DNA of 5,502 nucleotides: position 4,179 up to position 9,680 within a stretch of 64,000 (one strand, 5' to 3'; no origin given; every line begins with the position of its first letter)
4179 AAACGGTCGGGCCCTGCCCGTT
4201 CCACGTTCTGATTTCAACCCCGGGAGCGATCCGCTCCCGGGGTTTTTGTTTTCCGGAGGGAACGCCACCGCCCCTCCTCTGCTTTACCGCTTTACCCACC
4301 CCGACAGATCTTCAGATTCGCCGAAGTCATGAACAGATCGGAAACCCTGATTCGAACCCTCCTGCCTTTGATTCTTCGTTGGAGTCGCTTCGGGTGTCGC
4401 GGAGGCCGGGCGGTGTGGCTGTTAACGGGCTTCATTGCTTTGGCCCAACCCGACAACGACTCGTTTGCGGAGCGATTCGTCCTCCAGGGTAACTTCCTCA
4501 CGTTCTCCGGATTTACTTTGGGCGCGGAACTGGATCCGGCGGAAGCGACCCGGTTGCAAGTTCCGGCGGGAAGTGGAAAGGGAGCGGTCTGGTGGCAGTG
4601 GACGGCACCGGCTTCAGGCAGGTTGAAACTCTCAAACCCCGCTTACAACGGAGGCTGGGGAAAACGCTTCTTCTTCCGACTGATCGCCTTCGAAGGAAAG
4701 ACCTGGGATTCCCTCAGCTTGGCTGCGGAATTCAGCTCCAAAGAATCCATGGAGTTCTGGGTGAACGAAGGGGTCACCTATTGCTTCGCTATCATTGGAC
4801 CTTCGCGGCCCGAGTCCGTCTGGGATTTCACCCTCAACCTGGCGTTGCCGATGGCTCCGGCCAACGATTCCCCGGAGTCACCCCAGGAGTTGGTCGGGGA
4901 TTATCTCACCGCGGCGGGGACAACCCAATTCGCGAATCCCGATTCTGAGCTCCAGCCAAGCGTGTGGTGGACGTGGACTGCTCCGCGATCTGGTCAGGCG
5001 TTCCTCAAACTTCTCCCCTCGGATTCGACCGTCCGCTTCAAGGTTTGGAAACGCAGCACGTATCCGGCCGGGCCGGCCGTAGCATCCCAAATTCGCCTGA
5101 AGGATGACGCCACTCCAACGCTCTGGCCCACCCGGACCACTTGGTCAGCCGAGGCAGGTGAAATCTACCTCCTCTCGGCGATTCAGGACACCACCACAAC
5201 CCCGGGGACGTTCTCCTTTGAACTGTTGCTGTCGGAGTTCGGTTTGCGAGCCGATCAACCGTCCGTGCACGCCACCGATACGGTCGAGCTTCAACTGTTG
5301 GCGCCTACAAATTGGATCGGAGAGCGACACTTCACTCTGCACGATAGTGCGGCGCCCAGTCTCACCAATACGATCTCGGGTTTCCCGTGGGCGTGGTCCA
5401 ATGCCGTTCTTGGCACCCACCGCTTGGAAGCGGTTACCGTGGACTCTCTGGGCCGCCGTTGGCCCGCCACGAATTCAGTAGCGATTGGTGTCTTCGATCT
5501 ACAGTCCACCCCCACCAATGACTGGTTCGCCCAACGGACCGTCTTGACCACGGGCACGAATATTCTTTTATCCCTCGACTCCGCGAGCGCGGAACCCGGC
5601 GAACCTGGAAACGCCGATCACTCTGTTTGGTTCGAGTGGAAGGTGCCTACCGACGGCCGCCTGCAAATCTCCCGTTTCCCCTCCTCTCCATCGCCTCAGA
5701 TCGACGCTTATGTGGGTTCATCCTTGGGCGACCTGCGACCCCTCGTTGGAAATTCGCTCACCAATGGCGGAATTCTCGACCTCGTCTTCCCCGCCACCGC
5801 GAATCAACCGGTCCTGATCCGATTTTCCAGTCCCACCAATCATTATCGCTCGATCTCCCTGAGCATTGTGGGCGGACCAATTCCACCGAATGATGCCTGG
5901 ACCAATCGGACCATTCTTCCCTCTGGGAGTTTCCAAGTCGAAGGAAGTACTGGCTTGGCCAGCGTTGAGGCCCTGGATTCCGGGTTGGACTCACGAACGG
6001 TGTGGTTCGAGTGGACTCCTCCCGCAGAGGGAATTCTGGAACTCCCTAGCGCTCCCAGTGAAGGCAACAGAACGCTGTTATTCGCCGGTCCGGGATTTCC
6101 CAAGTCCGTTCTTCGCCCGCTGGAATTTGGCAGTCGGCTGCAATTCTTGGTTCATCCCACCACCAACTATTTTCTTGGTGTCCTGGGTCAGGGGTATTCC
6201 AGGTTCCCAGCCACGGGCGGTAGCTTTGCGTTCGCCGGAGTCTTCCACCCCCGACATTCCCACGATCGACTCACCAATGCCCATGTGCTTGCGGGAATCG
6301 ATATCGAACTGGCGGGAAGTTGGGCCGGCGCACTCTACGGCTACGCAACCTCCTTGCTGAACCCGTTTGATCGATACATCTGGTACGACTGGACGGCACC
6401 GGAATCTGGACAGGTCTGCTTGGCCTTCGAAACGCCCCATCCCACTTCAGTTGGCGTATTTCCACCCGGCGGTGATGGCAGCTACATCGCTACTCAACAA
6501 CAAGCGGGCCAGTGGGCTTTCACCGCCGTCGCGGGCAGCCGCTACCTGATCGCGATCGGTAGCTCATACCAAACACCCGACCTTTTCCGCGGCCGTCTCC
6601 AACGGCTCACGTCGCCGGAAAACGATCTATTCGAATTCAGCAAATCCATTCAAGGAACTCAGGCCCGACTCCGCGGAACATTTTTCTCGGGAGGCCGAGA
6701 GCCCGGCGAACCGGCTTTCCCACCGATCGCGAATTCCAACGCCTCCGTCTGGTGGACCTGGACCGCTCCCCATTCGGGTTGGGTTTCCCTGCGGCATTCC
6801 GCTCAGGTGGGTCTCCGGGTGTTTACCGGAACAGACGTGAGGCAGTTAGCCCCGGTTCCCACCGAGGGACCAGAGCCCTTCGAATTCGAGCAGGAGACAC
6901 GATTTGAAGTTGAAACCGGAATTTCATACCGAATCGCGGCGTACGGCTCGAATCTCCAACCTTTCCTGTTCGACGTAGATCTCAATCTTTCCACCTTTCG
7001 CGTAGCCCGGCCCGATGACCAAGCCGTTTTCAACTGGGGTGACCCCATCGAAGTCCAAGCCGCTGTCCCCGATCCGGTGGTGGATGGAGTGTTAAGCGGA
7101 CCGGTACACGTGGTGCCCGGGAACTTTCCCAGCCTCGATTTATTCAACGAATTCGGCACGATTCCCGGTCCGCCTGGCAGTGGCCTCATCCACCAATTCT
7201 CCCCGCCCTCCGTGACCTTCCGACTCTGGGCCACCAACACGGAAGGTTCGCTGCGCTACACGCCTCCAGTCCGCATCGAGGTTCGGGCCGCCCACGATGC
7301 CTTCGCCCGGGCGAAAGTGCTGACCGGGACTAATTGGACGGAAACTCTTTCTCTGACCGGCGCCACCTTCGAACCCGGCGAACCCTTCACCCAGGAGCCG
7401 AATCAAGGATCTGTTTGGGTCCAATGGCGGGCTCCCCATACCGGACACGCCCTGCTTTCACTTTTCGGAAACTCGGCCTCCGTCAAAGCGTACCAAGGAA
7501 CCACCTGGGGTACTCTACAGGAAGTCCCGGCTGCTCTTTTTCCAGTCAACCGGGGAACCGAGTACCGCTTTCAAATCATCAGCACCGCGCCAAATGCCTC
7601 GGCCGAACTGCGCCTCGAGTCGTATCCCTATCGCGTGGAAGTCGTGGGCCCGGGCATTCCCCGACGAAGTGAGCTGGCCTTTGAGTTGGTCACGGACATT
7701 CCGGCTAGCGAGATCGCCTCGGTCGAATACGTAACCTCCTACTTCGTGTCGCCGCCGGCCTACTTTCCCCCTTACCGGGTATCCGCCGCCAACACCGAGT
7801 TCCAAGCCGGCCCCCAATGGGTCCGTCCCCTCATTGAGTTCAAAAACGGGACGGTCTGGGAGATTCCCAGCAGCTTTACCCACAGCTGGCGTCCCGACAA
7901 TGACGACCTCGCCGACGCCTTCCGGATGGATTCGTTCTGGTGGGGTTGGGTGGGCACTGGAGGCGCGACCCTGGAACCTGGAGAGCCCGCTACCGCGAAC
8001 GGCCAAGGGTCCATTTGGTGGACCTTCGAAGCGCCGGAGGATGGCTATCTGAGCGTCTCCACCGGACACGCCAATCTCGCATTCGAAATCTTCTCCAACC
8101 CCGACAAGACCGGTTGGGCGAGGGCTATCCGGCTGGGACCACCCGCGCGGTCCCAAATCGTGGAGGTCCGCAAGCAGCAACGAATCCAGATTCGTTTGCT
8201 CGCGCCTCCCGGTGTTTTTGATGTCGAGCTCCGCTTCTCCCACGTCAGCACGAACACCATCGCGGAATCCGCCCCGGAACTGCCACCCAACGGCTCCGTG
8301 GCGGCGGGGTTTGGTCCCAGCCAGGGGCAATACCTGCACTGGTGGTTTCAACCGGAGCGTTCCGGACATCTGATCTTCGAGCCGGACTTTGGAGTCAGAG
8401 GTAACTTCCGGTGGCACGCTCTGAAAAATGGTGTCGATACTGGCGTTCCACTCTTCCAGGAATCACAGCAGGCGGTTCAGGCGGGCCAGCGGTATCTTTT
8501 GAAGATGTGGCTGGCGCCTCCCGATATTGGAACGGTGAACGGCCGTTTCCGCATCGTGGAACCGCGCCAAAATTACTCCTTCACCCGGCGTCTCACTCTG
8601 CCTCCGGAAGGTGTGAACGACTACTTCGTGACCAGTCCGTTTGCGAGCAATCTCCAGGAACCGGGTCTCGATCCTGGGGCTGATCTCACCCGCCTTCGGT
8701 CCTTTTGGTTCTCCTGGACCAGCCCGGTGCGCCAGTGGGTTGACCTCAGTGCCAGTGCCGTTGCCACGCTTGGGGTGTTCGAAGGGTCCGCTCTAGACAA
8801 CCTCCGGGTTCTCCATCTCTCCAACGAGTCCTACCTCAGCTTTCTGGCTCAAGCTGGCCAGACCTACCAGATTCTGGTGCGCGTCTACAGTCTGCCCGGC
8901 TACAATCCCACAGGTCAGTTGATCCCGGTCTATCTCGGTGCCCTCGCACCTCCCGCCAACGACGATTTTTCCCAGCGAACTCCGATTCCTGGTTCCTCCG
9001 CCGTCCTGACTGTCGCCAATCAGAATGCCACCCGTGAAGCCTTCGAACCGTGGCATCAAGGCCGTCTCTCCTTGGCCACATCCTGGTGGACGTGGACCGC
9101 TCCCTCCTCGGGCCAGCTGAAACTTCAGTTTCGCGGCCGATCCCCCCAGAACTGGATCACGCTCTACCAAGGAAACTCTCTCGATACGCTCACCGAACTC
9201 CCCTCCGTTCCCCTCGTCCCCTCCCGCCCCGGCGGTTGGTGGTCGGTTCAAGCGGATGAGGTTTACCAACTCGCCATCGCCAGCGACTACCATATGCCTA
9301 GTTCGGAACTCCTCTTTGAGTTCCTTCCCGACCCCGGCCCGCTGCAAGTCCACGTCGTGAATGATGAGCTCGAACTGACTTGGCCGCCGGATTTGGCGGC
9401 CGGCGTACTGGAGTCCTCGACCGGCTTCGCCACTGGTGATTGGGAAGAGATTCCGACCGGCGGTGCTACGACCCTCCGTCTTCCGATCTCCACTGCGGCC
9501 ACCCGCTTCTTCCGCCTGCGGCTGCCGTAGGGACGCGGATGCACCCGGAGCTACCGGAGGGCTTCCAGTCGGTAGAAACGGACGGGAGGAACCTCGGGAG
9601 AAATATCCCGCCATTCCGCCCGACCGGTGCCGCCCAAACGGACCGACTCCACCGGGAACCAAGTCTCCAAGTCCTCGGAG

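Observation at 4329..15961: Two convergent giant paralogs built from about 24 copies of an uncharacterised ND-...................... module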

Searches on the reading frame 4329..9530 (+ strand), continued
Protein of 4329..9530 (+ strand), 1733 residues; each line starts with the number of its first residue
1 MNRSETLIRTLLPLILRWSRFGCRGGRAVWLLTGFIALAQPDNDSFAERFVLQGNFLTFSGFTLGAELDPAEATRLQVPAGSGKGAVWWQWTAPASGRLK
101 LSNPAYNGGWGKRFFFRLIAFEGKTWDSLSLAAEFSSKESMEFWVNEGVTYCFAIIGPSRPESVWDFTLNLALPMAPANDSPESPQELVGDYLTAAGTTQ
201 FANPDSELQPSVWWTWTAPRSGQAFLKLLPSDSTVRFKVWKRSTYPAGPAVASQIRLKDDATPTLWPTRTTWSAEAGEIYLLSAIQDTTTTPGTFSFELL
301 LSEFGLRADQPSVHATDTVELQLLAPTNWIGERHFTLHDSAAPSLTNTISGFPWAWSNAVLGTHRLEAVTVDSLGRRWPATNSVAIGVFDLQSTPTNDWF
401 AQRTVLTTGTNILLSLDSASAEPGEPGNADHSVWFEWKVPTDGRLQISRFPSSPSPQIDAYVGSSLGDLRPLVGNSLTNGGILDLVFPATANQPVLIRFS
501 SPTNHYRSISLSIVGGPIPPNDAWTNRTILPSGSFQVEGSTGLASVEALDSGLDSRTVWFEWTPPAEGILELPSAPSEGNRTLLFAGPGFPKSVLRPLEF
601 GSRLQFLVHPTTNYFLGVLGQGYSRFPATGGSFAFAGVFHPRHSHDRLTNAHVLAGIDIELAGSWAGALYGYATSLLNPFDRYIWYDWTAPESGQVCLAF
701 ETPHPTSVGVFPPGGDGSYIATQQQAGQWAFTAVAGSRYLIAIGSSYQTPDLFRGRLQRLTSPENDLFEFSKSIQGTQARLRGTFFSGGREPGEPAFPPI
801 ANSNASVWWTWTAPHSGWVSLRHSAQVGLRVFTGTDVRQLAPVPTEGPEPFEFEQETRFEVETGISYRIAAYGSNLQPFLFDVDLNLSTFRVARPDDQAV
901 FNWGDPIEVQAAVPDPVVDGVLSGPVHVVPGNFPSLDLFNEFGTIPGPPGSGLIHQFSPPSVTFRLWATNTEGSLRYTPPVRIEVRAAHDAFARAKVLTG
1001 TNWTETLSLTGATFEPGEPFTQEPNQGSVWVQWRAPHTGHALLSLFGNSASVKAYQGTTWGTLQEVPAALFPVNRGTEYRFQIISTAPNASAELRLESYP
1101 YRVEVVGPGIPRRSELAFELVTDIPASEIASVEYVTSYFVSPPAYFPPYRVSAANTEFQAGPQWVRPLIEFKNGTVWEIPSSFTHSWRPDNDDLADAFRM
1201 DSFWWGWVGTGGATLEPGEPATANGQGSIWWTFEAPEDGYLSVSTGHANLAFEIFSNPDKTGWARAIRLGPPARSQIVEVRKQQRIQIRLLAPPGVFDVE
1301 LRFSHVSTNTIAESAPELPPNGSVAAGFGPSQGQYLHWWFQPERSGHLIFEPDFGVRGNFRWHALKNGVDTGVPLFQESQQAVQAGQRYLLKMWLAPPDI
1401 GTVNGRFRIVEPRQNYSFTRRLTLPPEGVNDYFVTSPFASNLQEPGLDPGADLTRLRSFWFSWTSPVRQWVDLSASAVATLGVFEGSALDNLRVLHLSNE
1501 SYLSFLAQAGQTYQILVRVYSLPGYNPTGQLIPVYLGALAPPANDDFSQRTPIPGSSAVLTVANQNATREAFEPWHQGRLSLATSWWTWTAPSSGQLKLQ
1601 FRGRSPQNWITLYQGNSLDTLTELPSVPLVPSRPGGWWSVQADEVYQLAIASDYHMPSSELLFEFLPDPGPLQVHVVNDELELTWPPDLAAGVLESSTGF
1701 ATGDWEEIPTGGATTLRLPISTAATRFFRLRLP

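Call 19: find_encoding_contigs(protein=P0002, flank=10000, max_places=3)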
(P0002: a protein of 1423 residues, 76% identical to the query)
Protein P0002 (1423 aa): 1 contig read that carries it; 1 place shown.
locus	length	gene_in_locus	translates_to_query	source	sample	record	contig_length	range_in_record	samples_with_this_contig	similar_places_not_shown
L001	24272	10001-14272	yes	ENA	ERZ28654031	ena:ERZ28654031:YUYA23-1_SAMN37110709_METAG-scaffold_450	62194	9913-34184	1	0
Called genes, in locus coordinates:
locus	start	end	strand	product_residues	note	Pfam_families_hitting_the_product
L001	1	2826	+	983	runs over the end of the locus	PF00932:LTD, PF13290:CHB_HEX_C_1, PF13287:Fn3_assoc, PF08757:CotH, PF00932:LTD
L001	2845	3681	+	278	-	PF01842:ACT, PF00551:Formyl_trans_N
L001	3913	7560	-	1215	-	PF03388:Lectin_leg-like (faint), PF18483:Lectin_L-type_dom (faint)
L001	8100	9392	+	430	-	PF03952:Enolase_N, PF00113:Enolase_C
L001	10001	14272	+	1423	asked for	-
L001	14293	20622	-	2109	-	PF04151:PPC (faint)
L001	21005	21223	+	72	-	-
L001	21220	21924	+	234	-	-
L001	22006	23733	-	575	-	PF13429:TPR_15 (faint)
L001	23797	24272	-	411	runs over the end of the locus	PF03453:MoeA_N, PF00994:MoCF_biosynth, PF03454:MoeA_C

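Call 21: find_encoding_contigs(protein=P0075, flank=10000, max_places=4)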
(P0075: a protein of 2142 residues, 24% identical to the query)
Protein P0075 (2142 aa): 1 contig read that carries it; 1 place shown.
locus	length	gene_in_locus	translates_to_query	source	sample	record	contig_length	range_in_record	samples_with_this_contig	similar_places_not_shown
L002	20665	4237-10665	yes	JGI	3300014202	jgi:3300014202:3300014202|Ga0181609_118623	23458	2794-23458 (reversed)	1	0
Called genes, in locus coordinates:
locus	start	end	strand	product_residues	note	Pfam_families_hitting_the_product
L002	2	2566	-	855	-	?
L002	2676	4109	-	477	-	PF10142:PhoPQ_related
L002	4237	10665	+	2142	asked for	PF04151:PPC (faint)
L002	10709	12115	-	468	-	PF01225:Mur_ligase, PF08245:Mur_ligase_M, PF02875:Mur_ligase_C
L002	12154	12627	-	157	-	-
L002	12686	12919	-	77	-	PF14255:Zn_ribbon_21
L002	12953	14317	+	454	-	PF00501:AMP-binding (weak)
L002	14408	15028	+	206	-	PF13759:2OG-FeII_Oxy_5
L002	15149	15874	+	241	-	PF00034:Cytochrom_C (faint), PF13442:Cytochrome_CBB3 (faint), PF22297:PccH (faint), PF07635:PSCyt1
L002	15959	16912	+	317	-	-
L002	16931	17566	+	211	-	PF13238:AAA_18 (weak), PF00406:ADK, PF13207:AAA_17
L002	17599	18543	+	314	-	PF00551:Formyl_trans_N, PF02911:Formyl_trans_C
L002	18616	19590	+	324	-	PF01464:SLT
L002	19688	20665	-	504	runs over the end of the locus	PF00672:HAMP, PF00512:HisKA, PF13581:HATPase_c_2, PF02518:HATPase_c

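Call 39: search_protein_families(library=pfam, proteins=[P0011, P0075], max_evalue=0.01)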
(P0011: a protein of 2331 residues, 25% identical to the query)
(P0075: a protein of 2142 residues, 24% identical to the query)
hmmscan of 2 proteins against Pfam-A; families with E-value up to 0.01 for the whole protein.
P0011 (2331 aa): 6 families
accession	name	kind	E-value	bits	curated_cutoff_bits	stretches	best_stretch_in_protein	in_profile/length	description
PF13688.12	Reprolysin_5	-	2.8e-18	67.3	27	1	187-369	3-195/196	Metallo-peptidase family M12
PF13583.11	Reprolysin_4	-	2.2e-15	57.3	22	1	185-377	1-192/203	Metallo-peptidase family M12B Reprolysin-like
PF13582.12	Reprolysin_3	-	1e-11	45.8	22.4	1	213-330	4-123/123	Metallo-peptidase family M12B Reprolysin-like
PF23759.1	GBD_T9SS_assoc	-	3.4e-09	37.4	27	0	1886-1979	17-102/116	Galactose binding domain-like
PF13574.12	Reprolysin_2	-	0.0002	21.8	27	1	217-338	12-150/195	Metallo-peptidase family M12B Reprolysin-like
PF04151.21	PPC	-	0.0021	19.3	25.9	0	2170-2240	2-69/70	Bacterial pre-peptidase C-terminal domain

P0075 (2142 aa): 2 families
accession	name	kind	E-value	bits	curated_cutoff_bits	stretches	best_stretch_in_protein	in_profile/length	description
PF04151.21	PPC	-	1.3e-07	32.8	25.9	0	1976-2045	2-65/70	Bacterial pre-peptidase C-terminal domain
PF17957.7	Big_7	-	0.002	19.2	24.1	0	275-312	4-41/70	Bacterial Ig domain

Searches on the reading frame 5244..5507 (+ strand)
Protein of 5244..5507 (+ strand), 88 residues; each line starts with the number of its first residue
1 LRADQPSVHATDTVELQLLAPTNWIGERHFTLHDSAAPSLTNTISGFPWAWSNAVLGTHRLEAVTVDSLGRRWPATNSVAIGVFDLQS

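Call 13: search_protein_families(library=pfam, proteins=[window:5244-5507:+], max_evalue=10)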
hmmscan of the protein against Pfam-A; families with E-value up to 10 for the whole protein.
seq(88 aa): 1 family
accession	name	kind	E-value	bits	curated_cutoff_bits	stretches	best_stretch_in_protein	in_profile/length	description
PF19907.4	DUF6380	-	0.081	13.3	27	1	26-45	12-30/46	Family of unknown function (DUF6380)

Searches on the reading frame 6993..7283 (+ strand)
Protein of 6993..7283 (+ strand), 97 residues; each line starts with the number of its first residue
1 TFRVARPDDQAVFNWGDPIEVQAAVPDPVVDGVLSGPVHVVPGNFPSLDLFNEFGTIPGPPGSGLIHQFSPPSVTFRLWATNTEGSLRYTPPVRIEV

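Call 13: search_protein_families(library=pfam, proteins=[window:6993-7283:+], max_evalue=10)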
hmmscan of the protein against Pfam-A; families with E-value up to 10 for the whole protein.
seq(97 aa): 0 families
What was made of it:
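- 6993..7283 (+): A insert 2 (aa 889-985), unassigned beta-rich spacer. No Pfam hit (call 13).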
